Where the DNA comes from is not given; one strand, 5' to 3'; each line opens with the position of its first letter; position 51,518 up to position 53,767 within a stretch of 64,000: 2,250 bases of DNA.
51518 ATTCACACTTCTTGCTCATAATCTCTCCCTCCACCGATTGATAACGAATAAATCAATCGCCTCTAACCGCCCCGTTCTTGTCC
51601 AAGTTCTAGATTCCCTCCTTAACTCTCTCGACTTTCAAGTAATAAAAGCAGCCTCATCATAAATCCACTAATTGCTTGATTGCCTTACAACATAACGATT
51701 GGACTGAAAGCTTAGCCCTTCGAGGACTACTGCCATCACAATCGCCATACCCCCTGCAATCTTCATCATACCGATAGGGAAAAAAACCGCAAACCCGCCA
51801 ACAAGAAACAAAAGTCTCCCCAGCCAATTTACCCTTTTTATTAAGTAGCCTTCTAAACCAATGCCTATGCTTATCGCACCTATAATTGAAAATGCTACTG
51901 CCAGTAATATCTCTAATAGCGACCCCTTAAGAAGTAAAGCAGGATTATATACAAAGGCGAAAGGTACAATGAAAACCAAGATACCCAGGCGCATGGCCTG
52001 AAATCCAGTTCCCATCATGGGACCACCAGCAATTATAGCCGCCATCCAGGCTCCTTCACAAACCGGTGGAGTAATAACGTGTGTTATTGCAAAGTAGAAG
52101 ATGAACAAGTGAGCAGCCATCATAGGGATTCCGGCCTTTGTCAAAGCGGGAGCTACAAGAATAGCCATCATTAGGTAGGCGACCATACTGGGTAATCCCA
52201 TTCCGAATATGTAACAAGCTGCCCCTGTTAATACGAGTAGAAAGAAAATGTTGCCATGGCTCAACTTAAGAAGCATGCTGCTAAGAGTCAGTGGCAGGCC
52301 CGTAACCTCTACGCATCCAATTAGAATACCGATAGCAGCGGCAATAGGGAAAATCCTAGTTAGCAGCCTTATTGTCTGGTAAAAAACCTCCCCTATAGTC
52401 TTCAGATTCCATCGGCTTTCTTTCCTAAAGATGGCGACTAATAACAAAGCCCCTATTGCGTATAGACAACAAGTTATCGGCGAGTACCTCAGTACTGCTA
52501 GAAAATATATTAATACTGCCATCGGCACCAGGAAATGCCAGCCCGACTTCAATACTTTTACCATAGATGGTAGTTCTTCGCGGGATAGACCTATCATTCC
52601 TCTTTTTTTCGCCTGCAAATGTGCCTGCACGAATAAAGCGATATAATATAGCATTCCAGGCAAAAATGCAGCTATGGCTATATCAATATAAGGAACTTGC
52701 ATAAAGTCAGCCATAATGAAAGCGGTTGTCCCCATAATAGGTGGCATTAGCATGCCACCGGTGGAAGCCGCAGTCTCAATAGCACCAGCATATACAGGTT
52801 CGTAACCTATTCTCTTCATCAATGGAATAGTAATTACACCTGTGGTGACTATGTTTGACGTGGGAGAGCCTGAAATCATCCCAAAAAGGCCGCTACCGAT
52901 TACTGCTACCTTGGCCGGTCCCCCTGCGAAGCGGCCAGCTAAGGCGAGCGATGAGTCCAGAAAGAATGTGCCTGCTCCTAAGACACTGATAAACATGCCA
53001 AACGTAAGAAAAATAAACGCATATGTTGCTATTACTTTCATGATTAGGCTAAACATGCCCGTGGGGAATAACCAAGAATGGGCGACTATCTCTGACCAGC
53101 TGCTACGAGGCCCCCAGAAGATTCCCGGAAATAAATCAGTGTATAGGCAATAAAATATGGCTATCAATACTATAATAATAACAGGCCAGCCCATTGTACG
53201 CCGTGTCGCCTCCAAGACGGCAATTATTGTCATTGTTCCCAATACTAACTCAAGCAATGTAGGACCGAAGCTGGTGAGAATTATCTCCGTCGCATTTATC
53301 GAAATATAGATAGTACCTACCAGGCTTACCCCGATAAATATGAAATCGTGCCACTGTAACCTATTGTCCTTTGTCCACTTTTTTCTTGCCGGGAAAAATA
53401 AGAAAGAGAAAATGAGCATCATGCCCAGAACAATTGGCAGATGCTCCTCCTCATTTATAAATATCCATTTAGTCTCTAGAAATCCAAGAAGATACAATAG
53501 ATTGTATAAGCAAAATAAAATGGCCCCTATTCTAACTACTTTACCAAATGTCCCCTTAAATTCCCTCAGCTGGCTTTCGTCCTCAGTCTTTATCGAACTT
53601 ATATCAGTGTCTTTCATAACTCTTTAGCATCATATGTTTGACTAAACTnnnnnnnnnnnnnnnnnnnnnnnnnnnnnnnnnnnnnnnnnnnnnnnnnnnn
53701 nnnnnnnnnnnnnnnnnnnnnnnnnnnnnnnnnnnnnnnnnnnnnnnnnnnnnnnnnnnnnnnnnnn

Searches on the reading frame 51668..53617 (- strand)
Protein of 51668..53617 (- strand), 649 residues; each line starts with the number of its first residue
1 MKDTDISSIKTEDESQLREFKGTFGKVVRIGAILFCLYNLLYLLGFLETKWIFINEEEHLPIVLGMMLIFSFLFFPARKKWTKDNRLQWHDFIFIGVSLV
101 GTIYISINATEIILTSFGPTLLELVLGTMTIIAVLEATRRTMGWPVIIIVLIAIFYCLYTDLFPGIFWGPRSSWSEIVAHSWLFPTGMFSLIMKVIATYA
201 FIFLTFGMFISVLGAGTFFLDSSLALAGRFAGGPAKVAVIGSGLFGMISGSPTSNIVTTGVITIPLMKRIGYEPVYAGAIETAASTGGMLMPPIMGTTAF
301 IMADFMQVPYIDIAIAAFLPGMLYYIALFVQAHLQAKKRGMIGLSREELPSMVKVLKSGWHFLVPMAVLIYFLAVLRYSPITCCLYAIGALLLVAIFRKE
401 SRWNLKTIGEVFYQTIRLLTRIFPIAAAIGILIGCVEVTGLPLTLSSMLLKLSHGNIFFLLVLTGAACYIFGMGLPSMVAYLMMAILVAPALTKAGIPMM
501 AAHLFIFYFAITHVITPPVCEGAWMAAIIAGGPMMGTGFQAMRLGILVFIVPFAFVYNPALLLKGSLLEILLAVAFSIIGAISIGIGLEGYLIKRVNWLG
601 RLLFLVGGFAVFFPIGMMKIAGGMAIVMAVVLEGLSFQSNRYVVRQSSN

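Call 10: search_protein_families(library=pfam, proteins=[window:51668-53617:-])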
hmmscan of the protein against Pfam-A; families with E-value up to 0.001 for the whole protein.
window:51668-53617:- (649 aa): 1 family
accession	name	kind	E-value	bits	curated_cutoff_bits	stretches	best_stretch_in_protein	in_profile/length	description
PF06808.19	DctM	-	1.6e-87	294.5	23.8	1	131-567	3-410/413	Tripartite ATP-independent periplasmic transporter, DctM component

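Call 17: find_encoding_contigs(protein=window:51668-53617:-, flank=10000, max_places=10)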
Protein window:51668-53617:- (649 aa): 1 contig read that carries it; 1 place shown.
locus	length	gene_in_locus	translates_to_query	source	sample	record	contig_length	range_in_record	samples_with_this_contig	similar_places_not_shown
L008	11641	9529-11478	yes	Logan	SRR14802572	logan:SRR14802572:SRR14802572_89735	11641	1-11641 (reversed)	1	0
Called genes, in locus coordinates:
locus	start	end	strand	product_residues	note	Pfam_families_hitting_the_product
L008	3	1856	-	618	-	?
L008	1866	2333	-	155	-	PF00111:Fer2, PF01799:Fer2_2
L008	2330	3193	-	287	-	PF00941:FAD_binding_5, PF03450:CO_deh_flav_C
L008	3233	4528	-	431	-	PF00501:AMP-binding, PF14535:AMP-binding_C_2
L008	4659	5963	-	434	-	PF06808:DctM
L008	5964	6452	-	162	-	PF04290:DctQ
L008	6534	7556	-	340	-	PF03480:DctP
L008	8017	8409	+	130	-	-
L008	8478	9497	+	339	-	PF16868:NMT1_3, PF12974:Phosphonate-bd (weak), PF09084:NMT1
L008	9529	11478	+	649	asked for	PF06808:DctM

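Call 50: search_protein_families(library=ncbifam, proteins=[window:51668-53617:-], max_evalue=0.00001)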
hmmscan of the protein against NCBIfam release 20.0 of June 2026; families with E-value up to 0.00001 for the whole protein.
window:51668-53617:- (649 aa): 2 families
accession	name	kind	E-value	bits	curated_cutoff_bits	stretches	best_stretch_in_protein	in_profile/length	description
TIGR02123.1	TRAP_fused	subfamily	5.2e-185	616.7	320.65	1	27-633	4-607/615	TRAP transporter fused permease subunit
TIGR00786.1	dctM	subfamily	3.3e-21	75.5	268.45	1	202-554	45-393/405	TRAP transporter large permease subunit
